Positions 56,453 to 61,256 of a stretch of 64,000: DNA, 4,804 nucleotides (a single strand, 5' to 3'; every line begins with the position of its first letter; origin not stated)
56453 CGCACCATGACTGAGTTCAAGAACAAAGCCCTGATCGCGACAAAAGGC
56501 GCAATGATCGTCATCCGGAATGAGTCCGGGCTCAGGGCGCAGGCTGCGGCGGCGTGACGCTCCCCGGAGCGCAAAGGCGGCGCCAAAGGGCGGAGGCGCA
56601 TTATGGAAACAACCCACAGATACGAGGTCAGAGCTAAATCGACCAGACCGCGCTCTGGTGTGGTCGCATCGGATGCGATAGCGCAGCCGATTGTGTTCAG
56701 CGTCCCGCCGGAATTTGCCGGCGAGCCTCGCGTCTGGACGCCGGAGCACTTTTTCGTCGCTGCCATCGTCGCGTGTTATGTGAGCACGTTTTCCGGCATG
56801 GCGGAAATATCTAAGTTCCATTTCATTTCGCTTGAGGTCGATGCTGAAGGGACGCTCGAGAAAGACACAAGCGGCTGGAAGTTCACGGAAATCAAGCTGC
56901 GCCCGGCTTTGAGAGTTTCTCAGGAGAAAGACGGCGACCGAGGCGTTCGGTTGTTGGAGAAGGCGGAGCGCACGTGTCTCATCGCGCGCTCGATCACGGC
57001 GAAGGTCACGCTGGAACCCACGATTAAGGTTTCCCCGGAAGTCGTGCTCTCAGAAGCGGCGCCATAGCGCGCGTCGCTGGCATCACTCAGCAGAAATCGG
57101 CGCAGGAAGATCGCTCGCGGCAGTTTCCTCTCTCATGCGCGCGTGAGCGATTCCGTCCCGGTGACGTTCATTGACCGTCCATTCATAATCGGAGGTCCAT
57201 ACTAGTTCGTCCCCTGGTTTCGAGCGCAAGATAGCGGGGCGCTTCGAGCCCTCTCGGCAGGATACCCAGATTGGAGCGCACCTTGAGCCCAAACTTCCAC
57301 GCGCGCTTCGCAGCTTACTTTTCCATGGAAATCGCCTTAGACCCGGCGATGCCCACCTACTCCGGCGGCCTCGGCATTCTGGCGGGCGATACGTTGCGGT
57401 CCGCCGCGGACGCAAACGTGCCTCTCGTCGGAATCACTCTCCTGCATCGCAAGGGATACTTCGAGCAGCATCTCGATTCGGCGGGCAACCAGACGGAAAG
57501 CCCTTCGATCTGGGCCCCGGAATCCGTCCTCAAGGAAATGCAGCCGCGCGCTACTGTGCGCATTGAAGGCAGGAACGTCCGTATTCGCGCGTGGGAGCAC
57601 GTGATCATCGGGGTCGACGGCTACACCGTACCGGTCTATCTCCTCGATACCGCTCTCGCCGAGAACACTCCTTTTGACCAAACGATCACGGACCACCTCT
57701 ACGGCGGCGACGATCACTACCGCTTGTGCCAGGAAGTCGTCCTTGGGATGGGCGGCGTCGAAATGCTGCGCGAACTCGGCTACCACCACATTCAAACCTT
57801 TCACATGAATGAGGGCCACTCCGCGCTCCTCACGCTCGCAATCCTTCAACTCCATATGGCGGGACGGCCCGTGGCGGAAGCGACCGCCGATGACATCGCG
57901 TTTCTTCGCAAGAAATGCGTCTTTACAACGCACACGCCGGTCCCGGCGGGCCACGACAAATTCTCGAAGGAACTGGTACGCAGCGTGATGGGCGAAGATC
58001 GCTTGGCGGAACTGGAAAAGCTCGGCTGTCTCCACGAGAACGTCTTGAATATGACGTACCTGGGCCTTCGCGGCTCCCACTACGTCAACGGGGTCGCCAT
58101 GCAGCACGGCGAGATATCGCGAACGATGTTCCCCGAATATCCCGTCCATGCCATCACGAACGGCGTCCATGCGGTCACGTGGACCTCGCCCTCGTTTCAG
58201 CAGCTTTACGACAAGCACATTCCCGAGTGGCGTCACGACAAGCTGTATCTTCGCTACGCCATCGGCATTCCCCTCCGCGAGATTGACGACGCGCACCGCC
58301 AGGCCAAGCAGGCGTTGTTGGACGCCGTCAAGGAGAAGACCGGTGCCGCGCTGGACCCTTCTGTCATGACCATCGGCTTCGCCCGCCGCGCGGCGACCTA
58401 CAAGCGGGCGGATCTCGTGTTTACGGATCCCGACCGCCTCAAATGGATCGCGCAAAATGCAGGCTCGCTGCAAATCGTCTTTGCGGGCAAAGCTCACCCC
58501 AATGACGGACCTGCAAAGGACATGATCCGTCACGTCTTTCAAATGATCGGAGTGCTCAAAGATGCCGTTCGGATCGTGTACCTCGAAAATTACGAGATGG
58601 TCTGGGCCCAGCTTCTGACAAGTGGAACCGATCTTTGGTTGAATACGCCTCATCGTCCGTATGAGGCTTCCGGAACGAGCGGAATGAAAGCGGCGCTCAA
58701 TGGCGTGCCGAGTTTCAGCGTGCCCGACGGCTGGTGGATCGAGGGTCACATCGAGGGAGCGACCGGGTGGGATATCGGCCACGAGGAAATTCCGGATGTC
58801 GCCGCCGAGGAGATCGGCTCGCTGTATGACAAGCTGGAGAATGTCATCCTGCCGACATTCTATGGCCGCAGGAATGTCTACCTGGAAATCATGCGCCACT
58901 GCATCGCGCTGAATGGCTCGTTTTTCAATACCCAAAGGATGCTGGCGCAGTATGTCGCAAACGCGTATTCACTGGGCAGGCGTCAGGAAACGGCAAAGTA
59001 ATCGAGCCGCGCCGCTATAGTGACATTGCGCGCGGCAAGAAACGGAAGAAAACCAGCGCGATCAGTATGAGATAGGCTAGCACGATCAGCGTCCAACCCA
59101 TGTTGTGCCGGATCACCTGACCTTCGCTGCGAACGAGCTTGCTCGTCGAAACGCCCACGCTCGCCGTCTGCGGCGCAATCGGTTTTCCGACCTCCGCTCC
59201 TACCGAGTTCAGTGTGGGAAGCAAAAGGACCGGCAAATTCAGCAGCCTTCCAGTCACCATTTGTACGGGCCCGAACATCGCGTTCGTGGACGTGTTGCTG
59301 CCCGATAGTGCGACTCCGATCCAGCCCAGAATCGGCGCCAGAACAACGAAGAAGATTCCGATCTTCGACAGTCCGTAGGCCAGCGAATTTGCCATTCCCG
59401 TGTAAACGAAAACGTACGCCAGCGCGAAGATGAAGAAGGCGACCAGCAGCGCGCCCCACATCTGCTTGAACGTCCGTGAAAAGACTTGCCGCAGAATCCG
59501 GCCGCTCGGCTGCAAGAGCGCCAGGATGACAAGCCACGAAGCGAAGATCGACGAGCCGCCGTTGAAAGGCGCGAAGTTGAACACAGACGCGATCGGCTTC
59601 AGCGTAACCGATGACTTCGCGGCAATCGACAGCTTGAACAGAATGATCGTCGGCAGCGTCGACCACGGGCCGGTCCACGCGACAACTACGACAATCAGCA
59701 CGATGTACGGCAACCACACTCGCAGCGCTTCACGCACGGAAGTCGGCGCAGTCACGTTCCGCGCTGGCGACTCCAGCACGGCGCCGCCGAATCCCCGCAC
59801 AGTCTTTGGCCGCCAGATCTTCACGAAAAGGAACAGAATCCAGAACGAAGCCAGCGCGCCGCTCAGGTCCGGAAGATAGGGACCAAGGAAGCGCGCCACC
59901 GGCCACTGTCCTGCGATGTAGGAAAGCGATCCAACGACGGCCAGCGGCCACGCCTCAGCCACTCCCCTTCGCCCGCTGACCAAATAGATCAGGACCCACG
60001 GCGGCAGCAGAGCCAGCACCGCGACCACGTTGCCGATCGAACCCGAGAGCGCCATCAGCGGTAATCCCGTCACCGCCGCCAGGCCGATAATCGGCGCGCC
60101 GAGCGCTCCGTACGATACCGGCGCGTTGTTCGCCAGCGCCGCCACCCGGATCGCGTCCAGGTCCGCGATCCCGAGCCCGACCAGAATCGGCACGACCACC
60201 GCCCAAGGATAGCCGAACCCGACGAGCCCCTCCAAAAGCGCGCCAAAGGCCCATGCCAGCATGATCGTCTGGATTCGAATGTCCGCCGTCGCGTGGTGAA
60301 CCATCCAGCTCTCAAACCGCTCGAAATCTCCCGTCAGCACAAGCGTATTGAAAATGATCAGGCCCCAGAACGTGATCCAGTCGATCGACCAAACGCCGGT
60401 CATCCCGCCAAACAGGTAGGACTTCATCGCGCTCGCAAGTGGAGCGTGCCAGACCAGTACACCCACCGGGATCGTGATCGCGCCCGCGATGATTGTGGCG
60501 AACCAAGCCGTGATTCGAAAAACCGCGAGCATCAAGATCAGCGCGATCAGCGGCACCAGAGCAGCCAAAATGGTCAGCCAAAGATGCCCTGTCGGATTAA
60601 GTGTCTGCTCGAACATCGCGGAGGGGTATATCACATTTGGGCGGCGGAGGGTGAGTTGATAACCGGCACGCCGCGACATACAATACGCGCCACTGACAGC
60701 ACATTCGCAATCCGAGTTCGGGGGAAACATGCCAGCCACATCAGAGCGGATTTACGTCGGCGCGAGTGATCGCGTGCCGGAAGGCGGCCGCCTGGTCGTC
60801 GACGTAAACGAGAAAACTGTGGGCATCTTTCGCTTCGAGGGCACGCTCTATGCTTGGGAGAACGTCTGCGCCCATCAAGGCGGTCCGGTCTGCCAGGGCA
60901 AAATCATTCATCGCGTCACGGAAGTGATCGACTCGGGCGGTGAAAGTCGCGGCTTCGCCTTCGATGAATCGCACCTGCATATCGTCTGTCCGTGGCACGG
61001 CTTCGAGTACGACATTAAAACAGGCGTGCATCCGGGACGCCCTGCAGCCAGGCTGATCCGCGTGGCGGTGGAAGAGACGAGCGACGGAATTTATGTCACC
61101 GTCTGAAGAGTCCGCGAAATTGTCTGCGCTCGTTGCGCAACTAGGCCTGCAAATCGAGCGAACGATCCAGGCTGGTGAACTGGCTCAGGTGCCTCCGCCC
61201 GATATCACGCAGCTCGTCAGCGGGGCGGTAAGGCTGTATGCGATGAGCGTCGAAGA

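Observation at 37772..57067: ~19-kb stress/dormancy-like supercluster resembling a hypoxia/stationary-phase regulon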

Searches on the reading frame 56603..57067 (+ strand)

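Call 4: search_protein_families(library=pfam, proteins=[window:56603-57067:+])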
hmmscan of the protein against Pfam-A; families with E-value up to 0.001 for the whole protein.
window:56603-57067:+ (154 aa): 1 family
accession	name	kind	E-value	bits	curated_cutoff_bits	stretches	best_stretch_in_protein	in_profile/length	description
PF02566.24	OsmC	-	1.3e-14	54.9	27.5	1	45-138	6-98/100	OsmC-like protein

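Call 55: search_protein_families(library=ncbifam, proteins=[window:56603-57067:+], max_evalue=0.01)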
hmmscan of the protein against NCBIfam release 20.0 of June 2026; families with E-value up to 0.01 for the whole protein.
window:56603-57067:+ (154 aa): 5 families
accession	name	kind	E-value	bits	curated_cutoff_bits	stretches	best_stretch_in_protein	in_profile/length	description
TIGR03563.1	perox_SACOL1771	subfamily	3.2e-17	62.8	166.15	1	12-138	10-137/138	SACOL1771 family peroxiredoxin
TIGR03562.1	osmo_induc_OsmC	subfamily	1.7e-09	37.8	85.8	1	38-138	37-136/137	OsmC family peroxiredoxin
NF041052.1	OsmC_like_Se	domain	2.8e-08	33.8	95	1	36-143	31-142/144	OsmC-related (seleno)protein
TIGR03561.1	organ_hyd_perox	subfamily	4.2e-08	33.6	88.85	1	7-136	2-129/134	Ohr family peroxiredoxin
NF052637.1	HydprxOhrVib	equivalog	3.5e-07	30.5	240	1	6-138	4-132/140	organic hydroperoxide reductase Ohr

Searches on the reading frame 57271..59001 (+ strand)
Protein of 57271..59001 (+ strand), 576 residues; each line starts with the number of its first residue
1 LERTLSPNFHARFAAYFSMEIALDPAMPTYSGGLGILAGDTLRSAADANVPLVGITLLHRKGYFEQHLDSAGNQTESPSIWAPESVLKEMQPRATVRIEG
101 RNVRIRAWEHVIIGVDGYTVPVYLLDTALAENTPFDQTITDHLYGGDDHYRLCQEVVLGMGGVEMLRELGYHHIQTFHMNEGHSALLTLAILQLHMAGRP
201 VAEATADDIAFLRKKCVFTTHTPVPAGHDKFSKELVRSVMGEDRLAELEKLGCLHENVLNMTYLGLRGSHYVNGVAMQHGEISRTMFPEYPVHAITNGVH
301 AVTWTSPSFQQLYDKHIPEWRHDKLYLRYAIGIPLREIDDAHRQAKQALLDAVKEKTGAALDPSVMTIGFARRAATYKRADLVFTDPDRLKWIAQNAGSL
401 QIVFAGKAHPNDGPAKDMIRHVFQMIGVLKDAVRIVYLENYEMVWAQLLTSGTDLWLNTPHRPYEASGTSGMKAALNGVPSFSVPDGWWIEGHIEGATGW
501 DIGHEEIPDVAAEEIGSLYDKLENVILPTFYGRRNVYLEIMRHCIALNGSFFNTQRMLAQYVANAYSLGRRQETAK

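Call 4: search_protein_families(library=pfam, proteins=[window:57271-59001:+])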
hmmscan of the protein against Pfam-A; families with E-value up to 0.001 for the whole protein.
window:57271-59001:+ (576 aa): 1 family
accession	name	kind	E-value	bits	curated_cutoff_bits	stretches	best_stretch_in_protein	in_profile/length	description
PF00343.26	Phosphorylase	-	1e-29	103.9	27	2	231-491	295-583/713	Carbohydrate phosphorylase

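Call 55: search_protein_families(library=ncbifam, proteins=[window:57271-59001:+], max_evalue=0.01)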
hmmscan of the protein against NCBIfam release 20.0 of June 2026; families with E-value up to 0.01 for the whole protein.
window:57271-59001:+ (576 aa): 5 families
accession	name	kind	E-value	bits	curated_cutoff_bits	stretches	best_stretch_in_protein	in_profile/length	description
TIGR02094.1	more_P_ylases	subfamily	7e-157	523.7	191.7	1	15-567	2-599/600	alpha-glucan family phosphorylase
NF041129.1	maldex_phorlase_Thcocales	equivalog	6.2e-128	428.2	1500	1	14-568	99-686/816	maltodextrin phosphorylase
TIGR02093.1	P_ylase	subfamily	2.3e-27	95.5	552.9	2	246-491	399-674/804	glycogen/starch/alpha-glucan family phosphorylase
NF011561.0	PRK14985.1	equivalog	4.4e-18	64.9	1273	1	236-487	386-663/800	maltodextrin phosphorylase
NF011562.0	PRK14986.1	equivalog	5.8e-16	57.7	1546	1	258-490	420-679/815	glycogen phosphorylase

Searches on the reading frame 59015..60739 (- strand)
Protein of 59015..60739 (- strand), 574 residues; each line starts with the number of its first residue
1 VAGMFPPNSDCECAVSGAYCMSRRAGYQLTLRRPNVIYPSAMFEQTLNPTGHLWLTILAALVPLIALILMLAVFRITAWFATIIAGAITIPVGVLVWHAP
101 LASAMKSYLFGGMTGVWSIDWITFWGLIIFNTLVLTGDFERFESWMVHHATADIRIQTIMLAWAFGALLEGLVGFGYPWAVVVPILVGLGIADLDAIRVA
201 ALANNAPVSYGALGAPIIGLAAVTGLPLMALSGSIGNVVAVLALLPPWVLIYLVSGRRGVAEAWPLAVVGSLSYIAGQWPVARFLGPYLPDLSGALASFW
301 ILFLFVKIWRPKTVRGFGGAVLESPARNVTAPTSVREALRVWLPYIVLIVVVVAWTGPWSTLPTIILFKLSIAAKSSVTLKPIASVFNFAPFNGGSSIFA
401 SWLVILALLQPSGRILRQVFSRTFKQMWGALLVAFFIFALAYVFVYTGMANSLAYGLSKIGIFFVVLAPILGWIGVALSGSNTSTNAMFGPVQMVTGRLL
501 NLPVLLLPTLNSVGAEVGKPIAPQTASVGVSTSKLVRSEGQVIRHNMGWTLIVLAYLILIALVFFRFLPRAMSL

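Call 4: search_protein_families(library=pfam, proteins=[window:59015-60739:-])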
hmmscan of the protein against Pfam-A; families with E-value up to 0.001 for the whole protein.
window:59015-60739:- (574 aa): 1 family
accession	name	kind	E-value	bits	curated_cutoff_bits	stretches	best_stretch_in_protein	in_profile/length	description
PF02652.20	Lactate_perm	-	1.2e-91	308.5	27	1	56-563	2-518/522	L-lactate permease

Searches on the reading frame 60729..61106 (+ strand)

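Call 90: search_protein_families(library=pfam, proteins=[window:60729-61106:+], max_evalue=0.00001)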
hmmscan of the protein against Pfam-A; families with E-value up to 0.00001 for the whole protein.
window:60729-61106:+ (125 aa): 2 families
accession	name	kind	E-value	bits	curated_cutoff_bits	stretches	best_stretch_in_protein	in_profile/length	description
PF00355.32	Rieske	-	1.3e-13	51.1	20.3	1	8-107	3-81/88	Rieske [2Fe-2S] domain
PF22543.2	Rieske_4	-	2.6e-08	34.6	28.4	0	8-59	1-52/119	Soluble Rieske-type ferredoxin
